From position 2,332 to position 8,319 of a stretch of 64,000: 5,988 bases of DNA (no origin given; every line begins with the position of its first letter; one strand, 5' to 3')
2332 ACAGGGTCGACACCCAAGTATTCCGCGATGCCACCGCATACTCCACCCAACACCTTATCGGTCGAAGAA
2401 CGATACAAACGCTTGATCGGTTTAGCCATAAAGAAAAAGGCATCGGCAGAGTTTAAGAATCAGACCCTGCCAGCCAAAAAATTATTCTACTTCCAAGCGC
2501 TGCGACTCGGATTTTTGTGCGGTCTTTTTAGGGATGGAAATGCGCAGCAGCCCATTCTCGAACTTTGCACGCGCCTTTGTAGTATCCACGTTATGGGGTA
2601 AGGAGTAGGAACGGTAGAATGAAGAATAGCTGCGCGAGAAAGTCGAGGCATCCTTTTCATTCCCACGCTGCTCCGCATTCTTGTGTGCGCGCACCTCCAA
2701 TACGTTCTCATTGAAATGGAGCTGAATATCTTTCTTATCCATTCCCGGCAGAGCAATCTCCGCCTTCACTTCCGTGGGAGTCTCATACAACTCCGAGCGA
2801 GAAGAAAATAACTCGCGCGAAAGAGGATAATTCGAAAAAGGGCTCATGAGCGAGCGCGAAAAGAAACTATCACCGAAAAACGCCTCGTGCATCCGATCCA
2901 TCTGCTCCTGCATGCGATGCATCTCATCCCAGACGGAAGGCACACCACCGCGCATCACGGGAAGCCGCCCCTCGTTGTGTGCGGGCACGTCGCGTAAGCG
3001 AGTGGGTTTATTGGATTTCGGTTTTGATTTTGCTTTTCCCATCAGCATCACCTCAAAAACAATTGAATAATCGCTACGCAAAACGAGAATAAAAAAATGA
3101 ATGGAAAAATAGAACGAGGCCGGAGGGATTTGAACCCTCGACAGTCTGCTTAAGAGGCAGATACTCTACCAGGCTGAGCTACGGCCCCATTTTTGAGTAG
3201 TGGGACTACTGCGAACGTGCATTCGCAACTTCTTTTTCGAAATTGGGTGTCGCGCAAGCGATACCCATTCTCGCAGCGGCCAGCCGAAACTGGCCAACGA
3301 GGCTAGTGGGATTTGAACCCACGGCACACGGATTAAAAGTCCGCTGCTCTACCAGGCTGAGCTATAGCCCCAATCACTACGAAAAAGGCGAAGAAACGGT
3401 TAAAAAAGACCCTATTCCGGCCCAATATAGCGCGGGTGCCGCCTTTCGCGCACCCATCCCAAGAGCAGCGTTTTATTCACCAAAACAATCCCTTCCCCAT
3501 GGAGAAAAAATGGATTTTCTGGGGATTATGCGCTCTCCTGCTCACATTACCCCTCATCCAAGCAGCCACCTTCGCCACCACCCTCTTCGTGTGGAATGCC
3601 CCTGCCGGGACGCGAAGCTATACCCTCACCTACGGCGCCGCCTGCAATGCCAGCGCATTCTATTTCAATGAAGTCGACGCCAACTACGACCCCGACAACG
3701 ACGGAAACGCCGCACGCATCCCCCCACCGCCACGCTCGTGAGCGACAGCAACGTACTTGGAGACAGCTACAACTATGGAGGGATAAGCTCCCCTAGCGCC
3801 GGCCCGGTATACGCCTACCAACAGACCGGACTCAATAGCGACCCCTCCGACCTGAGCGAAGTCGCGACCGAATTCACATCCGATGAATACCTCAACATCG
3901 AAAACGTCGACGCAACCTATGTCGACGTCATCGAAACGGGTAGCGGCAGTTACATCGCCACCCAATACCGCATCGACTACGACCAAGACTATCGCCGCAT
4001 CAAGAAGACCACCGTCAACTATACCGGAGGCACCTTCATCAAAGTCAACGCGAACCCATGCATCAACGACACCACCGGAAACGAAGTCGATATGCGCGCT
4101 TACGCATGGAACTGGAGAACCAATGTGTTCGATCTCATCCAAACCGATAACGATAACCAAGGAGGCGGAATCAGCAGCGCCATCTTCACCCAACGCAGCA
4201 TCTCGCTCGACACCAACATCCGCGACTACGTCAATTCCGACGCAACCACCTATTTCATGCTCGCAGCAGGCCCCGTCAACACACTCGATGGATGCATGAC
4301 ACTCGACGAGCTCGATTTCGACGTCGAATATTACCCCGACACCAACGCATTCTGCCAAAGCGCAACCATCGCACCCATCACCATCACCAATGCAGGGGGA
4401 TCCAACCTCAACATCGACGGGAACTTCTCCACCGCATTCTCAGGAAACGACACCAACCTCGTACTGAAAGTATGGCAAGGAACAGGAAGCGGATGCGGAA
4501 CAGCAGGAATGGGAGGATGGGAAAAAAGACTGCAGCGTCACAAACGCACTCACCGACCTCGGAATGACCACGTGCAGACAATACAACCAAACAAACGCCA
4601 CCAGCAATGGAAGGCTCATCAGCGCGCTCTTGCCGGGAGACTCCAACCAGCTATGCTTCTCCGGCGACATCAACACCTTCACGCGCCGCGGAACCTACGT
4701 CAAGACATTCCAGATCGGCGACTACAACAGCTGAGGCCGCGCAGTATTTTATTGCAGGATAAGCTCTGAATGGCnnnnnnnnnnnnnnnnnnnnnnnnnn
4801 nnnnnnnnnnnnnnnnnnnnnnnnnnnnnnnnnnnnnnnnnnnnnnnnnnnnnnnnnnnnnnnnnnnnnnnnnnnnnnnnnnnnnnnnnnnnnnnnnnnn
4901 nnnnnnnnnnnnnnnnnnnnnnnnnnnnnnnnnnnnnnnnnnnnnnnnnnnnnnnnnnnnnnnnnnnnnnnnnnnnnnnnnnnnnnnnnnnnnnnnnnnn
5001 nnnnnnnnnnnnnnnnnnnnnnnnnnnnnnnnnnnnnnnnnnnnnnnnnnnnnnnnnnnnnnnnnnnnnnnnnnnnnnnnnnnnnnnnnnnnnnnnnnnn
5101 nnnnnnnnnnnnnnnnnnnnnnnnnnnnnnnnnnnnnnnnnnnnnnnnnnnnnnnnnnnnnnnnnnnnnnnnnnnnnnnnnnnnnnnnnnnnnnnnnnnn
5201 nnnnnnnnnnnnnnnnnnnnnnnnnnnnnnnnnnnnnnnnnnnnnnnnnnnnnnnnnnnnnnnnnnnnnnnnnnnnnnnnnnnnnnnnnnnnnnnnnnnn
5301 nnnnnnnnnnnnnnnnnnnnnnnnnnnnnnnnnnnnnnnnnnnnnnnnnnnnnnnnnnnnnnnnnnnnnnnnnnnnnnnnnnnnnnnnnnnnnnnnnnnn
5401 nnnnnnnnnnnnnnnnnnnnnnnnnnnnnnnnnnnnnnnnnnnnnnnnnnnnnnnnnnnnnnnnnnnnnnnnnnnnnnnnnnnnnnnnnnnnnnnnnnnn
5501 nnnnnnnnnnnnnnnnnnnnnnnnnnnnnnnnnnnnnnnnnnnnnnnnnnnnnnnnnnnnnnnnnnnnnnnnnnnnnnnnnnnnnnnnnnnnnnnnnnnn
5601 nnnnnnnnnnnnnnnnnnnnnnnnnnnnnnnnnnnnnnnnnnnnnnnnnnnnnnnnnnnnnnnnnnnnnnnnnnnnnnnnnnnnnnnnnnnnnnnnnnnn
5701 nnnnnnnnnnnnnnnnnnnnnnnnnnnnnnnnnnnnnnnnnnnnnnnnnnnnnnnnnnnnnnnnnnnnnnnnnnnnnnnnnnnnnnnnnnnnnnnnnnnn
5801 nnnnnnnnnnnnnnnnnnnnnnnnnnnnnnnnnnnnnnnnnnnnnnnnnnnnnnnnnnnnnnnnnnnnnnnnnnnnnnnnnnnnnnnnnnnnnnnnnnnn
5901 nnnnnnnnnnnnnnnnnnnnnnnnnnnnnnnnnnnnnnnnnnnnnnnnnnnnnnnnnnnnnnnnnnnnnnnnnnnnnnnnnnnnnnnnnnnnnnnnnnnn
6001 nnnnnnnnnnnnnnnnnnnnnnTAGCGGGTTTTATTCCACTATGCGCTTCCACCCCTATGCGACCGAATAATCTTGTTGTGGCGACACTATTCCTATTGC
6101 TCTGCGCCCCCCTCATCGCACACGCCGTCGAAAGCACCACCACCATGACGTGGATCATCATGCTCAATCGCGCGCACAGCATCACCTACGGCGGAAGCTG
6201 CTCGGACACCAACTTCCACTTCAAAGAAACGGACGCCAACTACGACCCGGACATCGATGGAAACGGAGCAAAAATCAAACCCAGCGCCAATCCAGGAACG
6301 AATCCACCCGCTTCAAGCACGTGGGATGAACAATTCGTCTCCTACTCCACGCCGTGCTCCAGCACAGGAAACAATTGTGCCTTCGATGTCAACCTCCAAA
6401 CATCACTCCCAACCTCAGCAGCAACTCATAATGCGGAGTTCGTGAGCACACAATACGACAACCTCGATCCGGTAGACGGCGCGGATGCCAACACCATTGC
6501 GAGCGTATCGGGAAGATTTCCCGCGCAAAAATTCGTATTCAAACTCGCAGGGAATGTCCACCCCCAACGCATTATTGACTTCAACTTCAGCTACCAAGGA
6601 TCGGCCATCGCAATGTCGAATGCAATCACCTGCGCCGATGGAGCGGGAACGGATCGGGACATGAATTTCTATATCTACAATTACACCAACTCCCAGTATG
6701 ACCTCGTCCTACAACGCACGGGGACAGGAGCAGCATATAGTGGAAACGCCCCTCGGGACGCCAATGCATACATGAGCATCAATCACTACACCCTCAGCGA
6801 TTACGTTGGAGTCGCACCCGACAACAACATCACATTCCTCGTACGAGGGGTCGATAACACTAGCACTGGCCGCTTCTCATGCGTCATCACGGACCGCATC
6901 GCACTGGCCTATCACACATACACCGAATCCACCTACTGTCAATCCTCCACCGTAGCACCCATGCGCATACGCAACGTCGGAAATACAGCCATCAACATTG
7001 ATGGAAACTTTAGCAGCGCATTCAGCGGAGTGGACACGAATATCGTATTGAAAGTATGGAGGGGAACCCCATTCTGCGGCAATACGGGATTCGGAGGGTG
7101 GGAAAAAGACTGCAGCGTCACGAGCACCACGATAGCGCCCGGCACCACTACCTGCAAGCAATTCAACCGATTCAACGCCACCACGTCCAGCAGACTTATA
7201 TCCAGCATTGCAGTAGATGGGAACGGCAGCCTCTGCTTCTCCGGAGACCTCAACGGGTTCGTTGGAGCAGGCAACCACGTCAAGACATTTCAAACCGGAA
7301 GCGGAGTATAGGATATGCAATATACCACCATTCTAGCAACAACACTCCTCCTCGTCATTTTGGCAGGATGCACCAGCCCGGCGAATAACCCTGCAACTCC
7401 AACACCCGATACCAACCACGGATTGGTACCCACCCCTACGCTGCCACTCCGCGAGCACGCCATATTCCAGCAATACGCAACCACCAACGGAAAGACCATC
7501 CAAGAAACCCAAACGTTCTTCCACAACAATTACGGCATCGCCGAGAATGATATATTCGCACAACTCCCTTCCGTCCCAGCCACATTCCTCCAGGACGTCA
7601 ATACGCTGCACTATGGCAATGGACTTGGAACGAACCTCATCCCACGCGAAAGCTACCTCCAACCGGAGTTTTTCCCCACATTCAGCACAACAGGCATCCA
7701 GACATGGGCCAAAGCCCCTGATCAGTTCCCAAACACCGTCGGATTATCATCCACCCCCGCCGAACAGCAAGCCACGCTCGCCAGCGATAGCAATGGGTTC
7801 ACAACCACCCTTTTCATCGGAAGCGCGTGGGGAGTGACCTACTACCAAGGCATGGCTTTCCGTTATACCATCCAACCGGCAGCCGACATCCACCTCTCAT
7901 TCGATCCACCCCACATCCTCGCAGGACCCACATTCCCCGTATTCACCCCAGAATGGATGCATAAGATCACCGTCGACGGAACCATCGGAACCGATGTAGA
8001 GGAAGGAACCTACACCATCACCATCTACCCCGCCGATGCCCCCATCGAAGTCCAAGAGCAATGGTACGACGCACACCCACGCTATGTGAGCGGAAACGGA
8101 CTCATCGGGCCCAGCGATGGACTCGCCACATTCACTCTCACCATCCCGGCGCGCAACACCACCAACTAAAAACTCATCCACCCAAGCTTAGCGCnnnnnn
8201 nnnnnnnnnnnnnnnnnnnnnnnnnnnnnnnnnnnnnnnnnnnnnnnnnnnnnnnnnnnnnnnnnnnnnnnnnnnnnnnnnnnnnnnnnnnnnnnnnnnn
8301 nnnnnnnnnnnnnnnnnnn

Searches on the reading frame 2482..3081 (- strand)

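Call 10: search_protein_families(library=pfam, proteins=[window:2482-3081:-])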
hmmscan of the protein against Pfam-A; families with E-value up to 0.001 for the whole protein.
window:2482-3081:- (199 aa): 3 families
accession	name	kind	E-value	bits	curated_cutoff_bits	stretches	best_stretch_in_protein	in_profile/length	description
PF00011.27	HSP20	-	7.4e-19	68.2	20.8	1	100-198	4-101/102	Hsp20/alpha crystallin family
PF17886.7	ArsA_HSP20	-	7e-06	26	22.5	1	106-182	5-62/63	HSP20-like domain found in ArsA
PF04969.22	CS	-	0.00024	22.5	21.3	1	99-185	6-78/78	CS domain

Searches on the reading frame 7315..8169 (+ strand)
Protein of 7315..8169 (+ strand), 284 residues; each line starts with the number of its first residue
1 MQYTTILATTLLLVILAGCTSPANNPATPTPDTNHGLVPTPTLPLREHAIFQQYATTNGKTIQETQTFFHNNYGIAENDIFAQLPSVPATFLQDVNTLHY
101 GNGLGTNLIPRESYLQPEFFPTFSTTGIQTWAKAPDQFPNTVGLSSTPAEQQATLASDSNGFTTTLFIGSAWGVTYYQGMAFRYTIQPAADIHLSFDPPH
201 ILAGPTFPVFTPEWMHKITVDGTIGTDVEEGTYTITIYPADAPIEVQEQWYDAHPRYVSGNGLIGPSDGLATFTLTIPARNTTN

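Call 9: search_protein_families(library=pfam, proteins=[window:7315-8169:+])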
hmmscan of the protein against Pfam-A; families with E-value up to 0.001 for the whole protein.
window:7315-8169:+ (284 aa): 0 families

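Call 24: list_cluster_members(proteins=[P0017, P0005, P0001, window:7315-8169:+, window:39335-39988:+, window:40079-40792:+])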
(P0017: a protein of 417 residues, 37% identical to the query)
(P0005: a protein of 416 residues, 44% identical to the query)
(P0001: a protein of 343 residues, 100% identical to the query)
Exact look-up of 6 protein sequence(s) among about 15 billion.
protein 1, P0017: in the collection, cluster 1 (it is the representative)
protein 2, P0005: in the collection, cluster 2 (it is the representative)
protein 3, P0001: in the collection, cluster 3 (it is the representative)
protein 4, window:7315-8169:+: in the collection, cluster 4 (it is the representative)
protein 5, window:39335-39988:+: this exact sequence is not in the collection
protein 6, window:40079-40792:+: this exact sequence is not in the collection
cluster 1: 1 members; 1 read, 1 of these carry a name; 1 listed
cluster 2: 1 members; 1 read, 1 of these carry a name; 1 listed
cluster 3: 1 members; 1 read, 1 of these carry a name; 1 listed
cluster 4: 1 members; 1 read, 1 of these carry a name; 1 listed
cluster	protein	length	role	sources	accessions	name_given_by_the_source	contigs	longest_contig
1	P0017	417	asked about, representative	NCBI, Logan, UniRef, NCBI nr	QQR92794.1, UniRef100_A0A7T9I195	MAG: hypothetical protein IPJ89_00945 [Candidatus Iainarchaeum archaeon] | Uncharacterized protein n=1 Tax=Candidatus Iainarchaeum sp. TaxID=3101447 ... | MAG: hypothetical protein IPJ89_00945 [Candidatus Diapherotrites archaeon]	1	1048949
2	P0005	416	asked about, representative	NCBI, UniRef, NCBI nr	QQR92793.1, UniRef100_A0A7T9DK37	MAG: hypothetical protein IPJ89_00940 [Candidatus Iainarchaeum archaeon] | Uncharacterized protein n=1 Tax=Candidatus Iainarchaeum sp. TaxID=3101447 ... | MAG: hypothetical protein IPJ89_00940 [Candidatus Diapherotrites archaeon]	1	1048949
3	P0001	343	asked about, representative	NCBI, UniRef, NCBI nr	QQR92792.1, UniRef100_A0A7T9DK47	MAG: hypothetical protein IPJ89_00935 [Candidatus Iainarchaeum archaeon] | Uncharacterized protein n=1 Tax=Candidatus Iainarchaeum sp. TaxID=3101447 ... | MAG: hypothetical protein IPJ89_00935 [Candidatus Diapherotrites archaeon]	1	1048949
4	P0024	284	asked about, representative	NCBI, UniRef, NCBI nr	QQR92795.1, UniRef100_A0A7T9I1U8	MAG: hypothetical protein IPJ89_00950 [Candidatus Iainarchaeum archaeon] | Uncharacterized protein n=1 Tax=Candidatus Iainarchaeum sp. TaxID=3101447 ... | MAG: hypothetical protein IPJ89_00950 [Candidatus Diapherotrites archaeon]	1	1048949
